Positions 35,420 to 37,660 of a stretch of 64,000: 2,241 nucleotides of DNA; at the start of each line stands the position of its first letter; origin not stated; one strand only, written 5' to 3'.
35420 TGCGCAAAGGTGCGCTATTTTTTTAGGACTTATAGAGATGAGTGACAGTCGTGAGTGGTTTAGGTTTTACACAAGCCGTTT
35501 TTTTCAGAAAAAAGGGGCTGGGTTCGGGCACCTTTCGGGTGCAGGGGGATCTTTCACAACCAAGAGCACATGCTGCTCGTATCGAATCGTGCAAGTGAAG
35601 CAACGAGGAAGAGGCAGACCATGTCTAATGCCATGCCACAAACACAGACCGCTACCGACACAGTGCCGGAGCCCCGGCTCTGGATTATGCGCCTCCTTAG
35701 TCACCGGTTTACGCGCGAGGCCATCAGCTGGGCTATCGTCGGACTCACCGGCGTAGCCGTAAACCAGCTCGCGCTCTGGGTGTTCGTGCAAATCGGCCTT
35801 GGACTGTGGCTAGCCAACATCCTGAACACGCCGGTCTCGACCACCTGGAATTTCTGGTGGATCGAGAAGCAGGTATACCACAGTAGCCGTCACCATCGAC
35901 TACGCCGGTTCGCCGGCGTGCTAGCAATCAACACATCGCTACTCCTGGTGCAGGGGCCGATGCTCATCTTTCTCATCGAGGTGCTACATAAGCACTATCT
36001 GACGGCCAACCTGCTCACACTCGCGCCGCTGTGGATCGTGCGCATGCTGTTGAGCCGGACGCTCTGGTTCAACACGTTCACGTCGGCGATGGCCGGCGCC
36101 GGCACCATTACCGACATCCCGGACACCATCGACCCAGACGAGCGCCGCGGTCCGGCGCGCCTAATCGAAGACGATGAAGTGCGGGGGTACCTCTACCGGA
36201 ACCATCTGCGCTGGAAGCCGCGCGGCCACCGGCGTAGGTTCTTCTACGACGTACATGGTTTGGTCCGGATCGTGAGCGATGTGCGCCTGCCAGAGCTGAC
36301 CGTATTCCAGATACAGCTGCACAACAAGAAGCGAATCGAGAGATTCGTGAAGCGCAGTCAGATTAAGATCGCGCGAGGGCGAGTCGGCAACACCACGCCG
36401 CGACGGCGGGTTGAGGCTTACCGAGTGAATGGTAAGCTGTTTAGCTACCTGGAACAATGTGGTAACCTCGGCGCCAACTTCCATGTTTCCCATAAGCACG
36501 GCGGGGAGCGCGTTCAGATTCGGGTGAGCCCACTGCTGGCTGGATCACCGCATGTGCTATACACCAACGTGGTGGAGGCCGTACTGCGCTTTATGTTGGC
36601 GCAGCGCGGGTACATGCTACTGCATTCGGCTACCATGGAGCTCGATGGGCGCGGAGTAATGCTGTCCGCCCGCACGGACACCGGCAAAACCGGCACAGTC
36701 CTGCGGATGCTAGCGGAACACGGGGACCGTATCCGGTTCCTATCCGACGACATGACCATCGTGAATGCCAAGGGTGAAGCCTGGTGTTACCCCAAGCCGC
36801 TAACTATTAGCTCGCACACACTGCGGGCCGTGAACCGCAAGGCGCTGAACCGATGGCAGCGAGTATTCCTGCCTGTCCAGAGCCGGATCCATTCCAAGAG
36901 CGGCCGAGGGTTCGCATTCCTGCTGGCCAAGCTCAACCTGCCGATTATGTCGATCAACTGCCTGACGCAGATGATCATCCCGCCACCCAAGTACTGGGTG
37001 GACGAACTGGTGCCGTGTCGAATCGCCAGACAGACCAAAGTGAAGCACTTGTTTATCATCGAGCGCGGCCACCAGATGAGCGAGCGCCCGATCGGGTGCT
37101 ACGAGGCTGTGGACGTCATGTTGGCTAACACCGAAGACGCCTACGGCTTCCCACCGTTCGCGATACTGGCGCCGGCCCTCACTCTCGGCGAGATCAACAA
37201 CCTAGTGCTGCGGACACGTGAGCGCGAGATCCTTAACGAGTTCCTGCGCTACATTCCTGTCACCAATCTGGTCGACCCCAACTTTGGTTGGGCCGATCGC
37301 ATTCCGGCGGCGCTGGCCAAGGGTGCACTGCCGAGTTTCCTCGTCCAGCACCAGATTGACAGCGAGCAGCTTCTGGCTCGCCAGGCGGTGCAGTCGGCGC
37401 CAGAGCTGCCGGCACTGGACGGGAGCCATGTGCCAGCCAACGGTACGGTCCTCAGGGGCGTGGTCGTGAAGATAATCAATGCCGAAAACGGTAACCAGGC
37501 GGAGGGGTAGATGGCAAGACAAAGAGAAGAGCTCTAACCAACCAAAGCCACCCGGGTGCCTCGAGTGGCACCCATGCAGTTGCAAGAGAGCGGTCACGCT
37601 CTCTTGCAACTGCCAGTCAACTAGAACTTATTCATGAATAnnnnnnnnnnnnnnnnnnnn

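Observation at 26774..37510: Complete three-part extracytoplasmic glycosylation system embedded with three secreted phosphoesterases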

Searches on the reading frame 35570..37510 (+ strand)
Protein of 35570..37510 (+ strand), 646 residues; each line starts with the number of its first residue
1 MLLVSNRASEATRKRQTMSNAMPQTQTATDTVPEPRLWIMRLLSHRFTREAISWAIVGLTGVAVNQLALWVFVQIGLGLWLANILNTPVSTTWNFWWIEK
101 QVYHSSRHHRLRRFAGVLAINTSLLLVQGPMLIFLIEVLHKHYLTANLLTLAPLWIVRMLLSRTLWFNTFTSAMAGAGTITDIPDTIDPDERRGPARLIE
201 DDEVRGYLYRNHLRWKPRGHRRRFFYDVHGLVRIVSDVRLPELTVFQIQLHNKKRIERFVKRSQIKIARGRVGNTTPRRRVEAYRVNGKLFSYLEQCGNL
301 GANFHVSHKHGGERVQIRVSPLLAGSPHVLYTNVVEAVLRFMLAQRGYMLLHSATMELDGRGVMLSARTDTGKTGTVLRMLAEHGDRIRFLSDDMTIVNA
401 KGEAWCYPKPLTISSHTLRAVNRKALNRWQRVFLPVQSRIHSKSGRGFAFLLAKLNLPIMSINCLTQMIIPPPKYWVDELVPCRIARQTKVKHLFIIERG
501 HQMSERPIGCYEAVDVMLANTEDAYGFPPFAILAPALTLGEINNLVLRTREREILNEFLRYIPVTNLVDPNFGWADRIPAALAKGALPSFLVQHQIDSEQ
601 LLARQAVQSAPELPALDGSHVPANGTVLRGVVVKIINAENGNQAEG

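Call 3: search_protein_families(library=pfam, proteins=[window:35570-37510:+], max_evalue=0.01)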
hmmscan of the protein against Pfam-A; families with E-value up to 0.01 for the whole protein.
window:35570-37510:+ (646 aa): 1 family
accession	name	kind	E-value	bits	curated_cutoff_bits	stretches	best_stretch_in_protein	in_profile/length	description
PF04138.20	GtrA_DPMS_TM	-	1.7e-12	48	26.1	1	55-167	3-117/117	GtrA/DPMS, transmembrane domain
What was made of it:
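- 35621..36130 (+): GtrA/DPMS-type four-helix transmembrane domain, equivalent to the membrane domain of the DPMS-type synthase. PF04138 E 2e-12 (call 3).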

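Call 4: search_protein_families(library=ncbifam, proteins=[window:35570-37510:+], max_evalue=0.01)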
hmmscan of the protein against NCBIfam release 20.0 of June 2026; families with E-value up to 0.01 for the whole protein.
window:35570-37510:+ (646 aa): 3 families
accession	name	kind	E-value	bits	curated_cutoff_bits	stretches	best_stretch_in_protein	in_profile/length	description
TIGR04352.1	HprK_rel_A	equivalog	6.5e-06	25.4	200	1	338-421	84-167/280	HprK-related kinase A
TIGR04249.1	SCM_chp_ScmC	equivalog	0.0014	18.1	125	1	345-409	122-184/292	SynChlorMet cassette protein ScmC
TIGR00679.1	hpr-ser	equivalog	0.0045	16.3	240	1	333-403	118-183/300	HPr(Ser) kinase/phosphatase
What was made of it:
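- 36137..37510 (+): Cytoplasmic P-loop domain with an HprK/PEPCK-like fold, fused to GtrA. Motifs: LLHSA (36617-36631), Walker A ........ (36668-36691), LSDDMT (36740-36757). Weak NCBIfam hits to HprK-related kinase A, ScmC and HprK (call 4).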

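Call 16: find_homologous_proteins(query=window:35621-37510:+, max_evalue=0.00001)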
Query window:35621-37510:+ (629 aa): 2495 proteins with E <= 0.00001 among 8000 candidates; the best 120 are listed.
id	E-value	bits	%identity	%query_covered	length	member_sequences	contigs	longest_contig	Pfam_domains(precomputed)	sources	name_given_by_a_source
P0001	0.0e+0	1435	100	99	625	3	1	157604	PF04138.21,PF27840.1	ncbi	ncbi:MAG TPA: GtrA family protein [Candidatus Saccharimonadia bacterium]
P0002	2.9e-174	599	47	86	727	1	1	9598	PF04138.21,PF27840.1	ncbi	-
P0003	1.6e-128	448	46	86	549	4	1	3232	PF04138.21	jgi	-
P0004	1.9e-128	448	46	86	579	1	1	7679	PF04138.21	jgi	jgi:dolichol-phosphate mannosyltransferase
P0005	2.5e-127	444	46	85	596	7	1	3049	PF04138.21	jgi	jgi:putative flippase GtrA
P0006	7.1e-127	443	46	85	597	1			PF04138.21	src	-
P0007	7.3e-127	443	46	86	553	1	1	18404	PF04138.21,PF27840.1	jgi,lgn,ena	-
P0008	9.6e-127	442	47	84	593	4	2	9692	PF04138.21,PF27840.1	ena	-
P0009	1.1e-126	442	46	84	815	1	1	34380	PF04138.21,PF00535.33,PF12804.14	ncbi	-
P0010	3.3e-126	441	45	84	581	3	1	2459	PF04138.21,PF27840.1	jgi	jgi:dolichol-phosphate mannosyltransferase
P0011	4.2e-126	440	46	86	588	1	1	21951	PF04138.21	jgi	jgi:putative flippase GtrA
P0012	1.0e-125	439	46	86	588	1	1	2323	PF04138.21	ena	-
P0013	1.4e-125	438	46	91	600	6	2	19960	PF04138.21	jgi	jgi:putative flippase GtrA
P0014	1.5e-125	438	47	85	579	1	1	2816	PF04138.21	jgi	jgi:dolichol-phosphate mannosyltransferase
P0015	1.7e-125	438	46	85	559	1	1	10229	PF04138.21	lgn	-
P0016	1.8e-125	438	43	95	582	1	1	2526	PF04138.21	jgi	jgi:dolichol-phosphate mannosyltransferase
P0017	5.4e-125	436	46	85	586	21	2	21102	PF04138.21,PF27840.1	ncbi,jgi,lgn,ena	-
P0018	8.4e-125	436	43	95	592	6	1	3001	PF04138.21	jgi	jgi:dolichol-phosphate mannosyltransferase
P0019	1.4e-124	435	43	92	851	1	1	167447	PF13641.13,PF04138.21,PF00535.33,PF27840.1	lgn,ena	-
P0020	1.5e-124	435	46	84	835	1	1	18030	PF13641.13,PF04138.21,PF00535.33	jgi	jgi:glycosyltransferase involved in cell wall biosynthesis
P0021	1.6e-124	435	46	85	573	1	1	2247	PF04138.21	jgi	jgi:putative flippase GtrA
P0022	1.6e-124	435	46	84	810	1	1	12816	PF04138.21,PF00535.33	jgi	jgi:glycosyltransferase involved in cell wall biosynthesis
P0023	1.7e-124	435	46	85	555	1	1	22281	PF04138.21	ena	-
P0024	1.9e-124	435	46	86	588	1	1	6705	PF04138.21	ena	-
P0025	2.0e-124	435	46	85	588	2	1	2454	PF04138.21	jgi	jgi:dolichol-phosphate mannosyltransferase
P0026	2.3e-124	434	46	85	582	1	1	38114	PF04138.21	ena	-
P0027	2.4e-124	434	47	85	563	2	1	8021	PF04138.21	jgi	jgi:putative flippase GtrA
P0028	2.5e-124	434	46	85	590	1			PF04138.21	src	-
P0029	3.4e-124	434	46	85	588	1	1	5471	PF04138.21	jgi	jgi:dolichol-phosphate mannosyltransferase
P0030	7.6e-124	433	46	85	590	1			PF04138.21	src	-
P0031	8.5e-124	433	46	85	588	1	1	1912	PF04138.21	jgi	jgi:dolichol-phosphate mannosyltransferase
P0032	9.5e-124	432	45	85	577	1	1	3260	PF04138.21,PF27840.1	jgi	jgi:putative flippase GtrA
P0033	1.0e-123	432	45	88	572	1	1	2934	PF04138.21,PF27840.1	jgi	jgi:dolichol-phosphate mannosyltransferase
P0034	1.2e-123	432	46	85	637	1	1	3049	PF04138.21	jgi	-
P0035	1.6e-123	432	46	84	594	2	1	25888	PF04138.21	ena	-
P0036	1.6e-123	432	46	85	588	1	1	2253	PF04138.21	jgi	jgi:dolichol-phosphate mannosyltransferase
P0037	1.9e-123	431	45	85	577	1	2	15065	PF04138.21,PF27840.1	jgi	jgi:dolichol-phosphate mannosyltransferase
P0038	2.4e-123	431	45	87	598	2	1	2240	PF04138.21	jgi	jgi:dolichol-phosphate mannosyltransferase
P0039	2.4e-123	431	46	85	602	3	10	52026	PF04138.21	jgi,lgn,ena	jgi:dolichol-phosphate mannosyltransferase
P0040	2.5e-123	431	46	85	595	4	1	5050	PF04138.21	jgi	jgi:dolichol-phosphate mannosyltransferase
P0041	2.8e-123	431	45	85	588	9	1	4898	PF04138.21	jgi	jgi:dolichol-phosphate mannosyltransferase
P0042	3.2e-123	431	45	85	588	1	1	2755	PF04138.21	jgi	jgi:dolichol-phosphate mannosyltransferase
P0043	5.0e-123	430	46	85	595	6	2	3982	PF04138.21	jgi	jgi:dolichol-phosphate mannosyltransferase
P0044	5.1e-123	430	46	85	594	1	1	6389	PF04138.21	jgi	jgi:dolichol-phosphate mannosyltransferase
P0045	5.2e-123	430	45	85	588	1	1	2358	PF04138.21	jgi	jgi:dolichol-phosphate mannosyltransferase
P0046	7.7e-123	429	46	84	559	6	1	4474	PF04138.21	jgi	jgi:dolichol-phosphate mannosyltransferase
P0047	8.1e-123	429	43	92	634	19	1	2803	PF04138.21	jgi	-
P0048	8.5e-123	429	45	86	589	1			PF04138.21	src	-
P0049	9.7e-123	429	44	92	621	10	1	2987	PF04138.21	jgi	jgi:dolichol-phosphate mannosyltransferase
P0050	9.9e-123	429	46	85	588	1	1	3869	PF04138.21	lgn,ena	-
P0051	1.1e-122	429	45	88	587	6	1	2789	PF04138.21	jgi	jgi:dolichol-phosphate mannosyltransferase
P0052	1.1e-122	429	48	85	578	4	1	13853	PF04138.21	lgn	-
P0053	1.1e-122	429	45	85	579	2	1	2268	PF04138.21,PF27840.1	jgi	-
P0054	1.3e-122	429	46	85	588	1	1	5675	PF04138.21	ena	-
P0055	1.3e-122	429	46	85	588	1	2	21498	PF04138.21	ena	-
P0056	1.5e-122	428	46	85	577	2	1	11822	PF04138.21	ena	-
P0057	1.5e-122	428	46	85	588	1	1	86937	PF04138.21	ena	-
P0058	1.6e-122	428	46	85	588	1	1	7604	PF04138.21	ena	-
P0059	1.7e-122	428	46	85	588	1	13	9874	PF04138.21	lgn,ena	-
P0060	1.7e-122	428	45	88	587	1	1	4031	PF04138.21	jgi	jgi:dolichol-phosphate mannosyltransferase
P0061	1.9e-122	428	45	86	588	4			PF04138.21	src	-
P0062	1.9e-122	428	46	85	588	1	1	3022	PF04138.21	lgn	-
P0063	2.3e-122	428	46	85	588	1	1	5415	PF04138.21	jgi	jgi:dolichol-phosphate mannosyltransferase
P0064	2.5e-122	428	46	85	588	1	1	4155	PF04138.21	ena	-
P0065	2.6e-122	428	47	85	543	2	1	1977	PF04138.21,PF27840.1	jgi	jgi:dolichol-phosphate mannosyltransferase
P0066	2.8e-122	428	47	84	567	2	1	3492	PF04138.21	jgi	-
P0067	3.0e-122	427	45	85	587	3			PF04138.21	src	-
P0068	3.2e-122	427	53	56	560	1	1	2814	PF04138.21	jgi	jgi:putative flippase GtrA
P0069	3.5e-122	427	45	85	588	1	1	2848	PF04138.21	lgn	-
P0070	3.7e-122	427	46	85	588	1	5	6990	PF04138.21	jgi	jgi:dolichol-phosphate mannosyltransferase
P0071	4.1e-122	427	45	85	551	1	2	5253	PF04138.21,PF27840.1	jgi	jgi:dolichol-phosphate mannosyltransferase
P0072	4.4e-122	427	45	88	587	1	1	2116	PF04138.21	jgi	jgi:dolichol-phosphate mannosyltransferase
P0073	5.0e-122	427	46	88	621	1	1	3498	PF04138.21,PF27840.1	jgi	jgi:dolichol-phosphate mannosyltransferase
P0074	5.9e-122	426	45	87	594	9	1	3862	PF04138.21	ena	-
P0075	6.0e-122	426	44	95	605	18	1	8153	PF04138.21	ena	-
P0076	6.5e-122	426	45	85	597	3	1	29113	PF04138.21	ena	-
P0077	7.3e-122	426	45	88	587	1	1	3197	PF04138.21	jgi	jgi:dolichol-phosphate mannosyltransferase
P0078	8.0e-122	426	44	85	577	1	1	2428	PF04138.21,PF27840.1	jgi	-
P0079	9.9e-122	426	44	90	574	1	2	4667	PF04138.21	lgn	-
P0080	1.1e-121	426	44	92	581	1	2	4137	PF04138.21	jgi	-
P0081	1.1e-121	425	44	87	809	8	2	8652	PF13641.13,PF04138.21,PF00535.33,PF12804.14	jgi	jgi:putative flippase GtrA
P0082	1.2e-121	425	44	85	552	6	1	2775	PF04138.21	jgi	jgi:dolichol-phosphate mannosyltransferase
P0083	1.4e-121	425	46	85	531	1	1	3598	PF04138.21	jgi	jgi:putative flippase GtrA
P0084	2.3e-121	425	45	85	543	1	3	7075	PF04138.21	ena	-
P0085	2.4e-121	424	46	85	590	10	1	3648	PF04138.21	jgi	jgi:dolichol-phosphate mannosyltransferase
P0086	3.1e-121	424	44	92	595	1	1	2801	PF04138.21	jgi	jgi:dolichol-phosphate mannosyltransferase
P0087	3.4e-121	424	44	84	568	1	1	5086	PF04138.21,PF27840.1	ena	-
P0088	4.0e-121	424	44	90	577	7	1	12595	PF04138.21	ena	-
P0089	4.9e-121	423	46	85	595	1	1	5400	PF04138.21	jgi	jgi:dolichol-phosphate mannosyltransferase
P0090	5.3e-121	423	45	86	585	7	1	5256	PF04138.21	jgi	jgi:dolichol-phosphate mannosyltransferase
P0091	5.4e-121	423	45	87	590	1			PF04138.21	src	-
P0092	5.5e-121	423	45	85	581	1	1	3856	PF04138.21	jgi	jgi:dolichol-phosphate mannosyltransferase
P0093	1.1e-120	422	46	84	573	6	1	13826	PF04138.21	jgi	jgi:dolichol-phosphate mannosyltransferase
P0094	1.4e-120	422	46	85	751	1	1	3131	PF13641.13,PF04138.21,PF00535.33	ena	-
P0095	1.4e-120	422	45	88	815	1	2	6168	PF04138.21,PF00535.33,PF27840.1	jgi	jgi:putative flippase GtrA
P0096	1.6e-120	422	45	85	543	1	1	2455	PF04138.21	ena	-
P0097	1.6e-120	422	45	85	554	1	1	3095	PF04138.21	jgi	jgi:dolichol-phosphate mannosyltransferase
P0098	1.7e-120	422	46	84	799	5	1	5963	PF13641.13,PF04138.21,PF00535.33,PF27840.1,PF12804.14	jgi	jgi:glycosyltransferase involved in cell wall biosynthesis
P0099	1.9e-120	421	45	85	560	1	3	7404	PF04138.21,PF27840.1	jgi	jgi:dolichol-phosphate mannosyltransferase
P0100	2.1e-120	421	45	85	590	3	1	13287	PF04138.21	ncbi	ncbi:MAG TPA: GtrA family protein [Propionibacteriaceae bacterium]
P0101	2.3e-120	421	45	86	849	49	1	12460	PF04138.21,PF00535.33,PF27840.1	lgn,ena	-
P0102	2.5e-120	421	44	95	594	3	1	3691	PF04138.21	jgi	jgi:dolichol-phosphate mannosyltransferase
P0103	2.6e-120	421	46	84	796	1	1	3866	PF13641.13,PF04138.21,PF00535.33,PF27840.1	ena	-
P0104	2.7e-120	421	46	85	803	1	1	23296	PF13641.13,PF04138.21,PF00535.33,PF12804.14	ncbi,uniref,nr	ncbi:MAG TPA: glycosyltransferase [Jatrophihabitans sp.]|uniref:glycosyltransferase n=1 Tax=Jatrophi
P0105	2.7e-120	421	43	91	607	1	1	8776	PF04138.21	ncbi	ncbi:MAG TPA: GtrA family protein [Propionibacteriaceae bacterium]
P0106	4.4e-120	420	44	85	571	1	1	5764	PF04138.21,PF27840.1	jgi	jgi:dolichol-phosphate mannosyltransferase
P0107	4.5e-120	420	43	92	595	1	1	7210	PF04138.21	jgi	jgi:dolichol-phosphate mannosyltransferase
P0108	5.0e-120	420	44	84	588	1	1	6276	PF04138.21,PF27840.1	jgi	jgi:dolichol-phosphate mannosyltransferase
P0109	5.3e-120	420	45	85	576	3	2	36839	PF04138.21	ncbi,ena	-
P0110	6.3e-120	420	46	85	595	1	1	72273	PF04138.21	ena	-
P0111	8.3e-120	419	45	85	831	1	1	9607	PF13641.13,PF04138.21,PF00535.33,PF27840.1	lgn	-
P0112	8.6e-120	419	43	91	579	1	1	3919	PF04138.21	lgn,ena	-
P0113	8.8e-120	419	43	92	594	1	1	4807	PF04138.21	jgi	jgi:dolichol-phosphate mannosyltransferase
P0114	9.0e-120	419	44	84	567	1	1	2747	PF04138.21,PF27840.1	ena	-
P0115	9.2e-120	419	44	87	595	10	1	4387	PF04138.21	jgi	jgi:dolichol-phosphate mannosyltransferase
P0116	9.5e-120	419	43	87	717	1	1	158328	PF04138.21,PF00535.33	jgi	jgi:dolichol-phosphate mannosyltransferase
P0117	1.1e-119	419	42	92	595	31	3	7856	PF04138.21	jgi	jgi:putative flippase GtrA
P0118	1.2e-119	419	46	86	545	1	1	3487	PF04138.21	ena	-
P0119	1.3e-119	419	44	92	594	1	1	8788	PF04138.21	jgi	jgi:dolichol-phosphate mannosyltransferase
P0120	1.4e-119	419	45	85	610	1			PF04138.21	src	-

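Call 34: find_encoding_contigs(protein=P0019, flank=10000, max_places=1)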
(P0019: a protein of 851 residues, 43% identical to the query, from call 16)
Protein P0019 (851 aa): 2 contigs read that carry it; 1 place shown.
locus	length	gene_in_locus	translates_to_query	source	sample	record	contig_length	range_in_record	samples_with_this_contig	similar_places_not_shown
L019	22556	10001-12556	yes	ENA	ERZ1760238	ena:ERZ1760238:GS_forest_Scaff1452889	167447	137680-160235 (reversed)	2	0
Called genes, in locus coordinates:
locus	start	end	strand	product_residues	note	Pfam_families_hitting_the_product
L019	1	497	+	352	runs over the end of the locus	PF01380:SIS (weak), PF10432:bact-PGI_C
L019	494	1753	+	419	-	PF05221:AdoHcyase, PF02826:2-Hacid_dh_C, PF00670:AdoHcyase_NAD, PF07991:KARI_N (weak)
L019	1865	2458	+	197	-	PF00156:Pribosyltran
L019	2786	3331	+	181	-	PF02482:Ribosomal_S30AE, PF16321:Ribosom_S30AE_C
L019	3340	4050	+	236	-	PF00072:Response_reg, PF00196:GerE, PF08281:Sigma70_r4_2 (weak)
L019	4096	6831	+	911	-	PF07517:SecA_DEAD, PF01043:SecA_PP_bind, PF21090:P-loop_SecA, PF07516:SecA_SW, PF02810:SEC-C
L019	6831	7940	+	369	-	PF03462:PCRF, PF00472:RF-1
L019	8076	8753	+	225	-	PF00072:Response_reg, PF08281:Sigma70_r4_2 (faint), PF00196:GerE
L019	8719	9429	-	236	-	PF00072:Response_reg, PF00196:GerE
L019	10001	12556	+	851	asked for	PF00535:Glycos_transf_2, PF13641:Glyco_tranf_2_3 (weak), PF04138:GtrA_DPMS_TM, PF27840:ScmC (weak)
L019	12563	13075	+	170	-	-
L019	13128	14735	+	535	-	PF02366:PMT, PF13231:PMT_2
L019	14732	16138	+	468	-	PF04185:Phosphoesterase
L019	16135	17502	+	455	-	-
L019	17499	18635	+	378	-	PF14307:Glyco_tran_WbsX (faint), PF16317:Glyco_hydro_99, PF03659:Glyco_hydro_71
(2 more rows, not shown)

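Call 35: find_encoding_contigs(protein=P0057, flank=10000, max_places=1)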
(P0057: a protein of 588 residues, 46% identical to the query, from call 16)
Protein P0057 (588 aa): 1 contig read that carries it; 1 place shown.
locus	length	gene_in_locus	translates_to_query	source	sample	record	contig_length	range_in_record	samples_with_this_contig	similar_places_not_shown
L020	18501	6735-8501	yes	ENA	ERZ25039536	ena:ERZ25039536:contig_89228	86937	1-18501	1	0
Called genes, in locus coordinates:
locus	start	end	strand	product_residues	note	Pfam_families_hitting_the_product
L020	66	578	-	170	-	-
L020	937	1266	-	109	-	PF00890:FAD_binding_2 (faint), PF13450:NAD_binding_8, PF01593:Amino_oxidase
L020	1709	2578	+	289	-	PF00106:adh_short, PF08659:KR, PF13561:adh_short_C2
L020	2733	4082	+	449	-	PF00479:G6PD_N, PF02781:G6PD_C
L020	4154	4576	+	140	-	PF00300:His_Phos_1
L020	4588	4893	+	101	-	-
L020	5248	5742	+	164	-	PF01256:Carb_kinase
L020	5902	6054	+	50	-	-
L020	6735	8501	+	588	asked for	PF04138:GtrA_DPMS_TM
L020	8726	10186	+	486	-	PF02366:PMT, PF13231:PMT_2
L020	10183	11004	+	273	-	PF04185:Phosphoesterase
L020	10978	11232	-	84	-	-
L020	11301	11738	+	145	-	-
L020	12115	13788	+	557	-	-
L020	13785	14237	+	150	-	PF16317:Glyco_hydro_99 (weak), PF03659:Glyco_hydro_71 (weak)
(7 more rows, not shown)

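Call 36: find_encoding_contigs(protein=P0116, flank=10000, max_places=1)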
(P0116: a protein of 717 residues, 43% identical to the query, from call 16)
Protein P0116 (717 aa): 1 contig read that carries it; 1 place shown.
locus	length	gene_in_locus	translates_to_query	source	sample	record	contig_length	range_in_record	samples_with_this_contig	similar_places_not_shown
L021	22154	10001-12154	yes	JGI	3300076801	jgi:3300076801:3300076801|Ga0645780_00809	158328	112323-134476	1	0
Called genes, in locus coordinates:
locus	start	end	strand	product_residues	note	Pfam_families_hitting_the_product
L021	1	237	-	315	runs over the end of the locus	-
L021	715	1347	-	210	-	-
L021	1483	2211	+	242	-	PF01066:CDP-OH_P_transf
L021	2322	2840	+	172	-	-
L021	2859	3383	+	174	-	-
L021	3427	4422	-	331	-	PF16884:ADH_N_2, PF00107:ADH_zinc_N, PF13602:ADH_zinc_N_2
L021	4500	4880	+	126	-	PF03861:ANTAR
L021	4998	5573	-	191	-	PF08448:PAS_4 (faint), PF28019:HmpF (weak), PF28175:T4SS_LegC2C7 (weak), PF05701:WEMBL (weak), PF24161:CCDC39 (weak), PF00989:PAS (weak)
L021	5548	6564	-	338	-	PF01739:CheR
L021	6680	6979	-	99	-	-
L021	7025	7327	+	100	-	-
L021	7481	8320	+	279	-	-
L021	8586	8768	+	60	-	PF01740:STAS (weak)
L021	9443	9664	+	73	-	-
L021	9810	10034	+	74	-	-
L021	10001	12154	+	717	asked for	PF00535:Glycos_transf_2, PF04138:GtrA_DPMS_TM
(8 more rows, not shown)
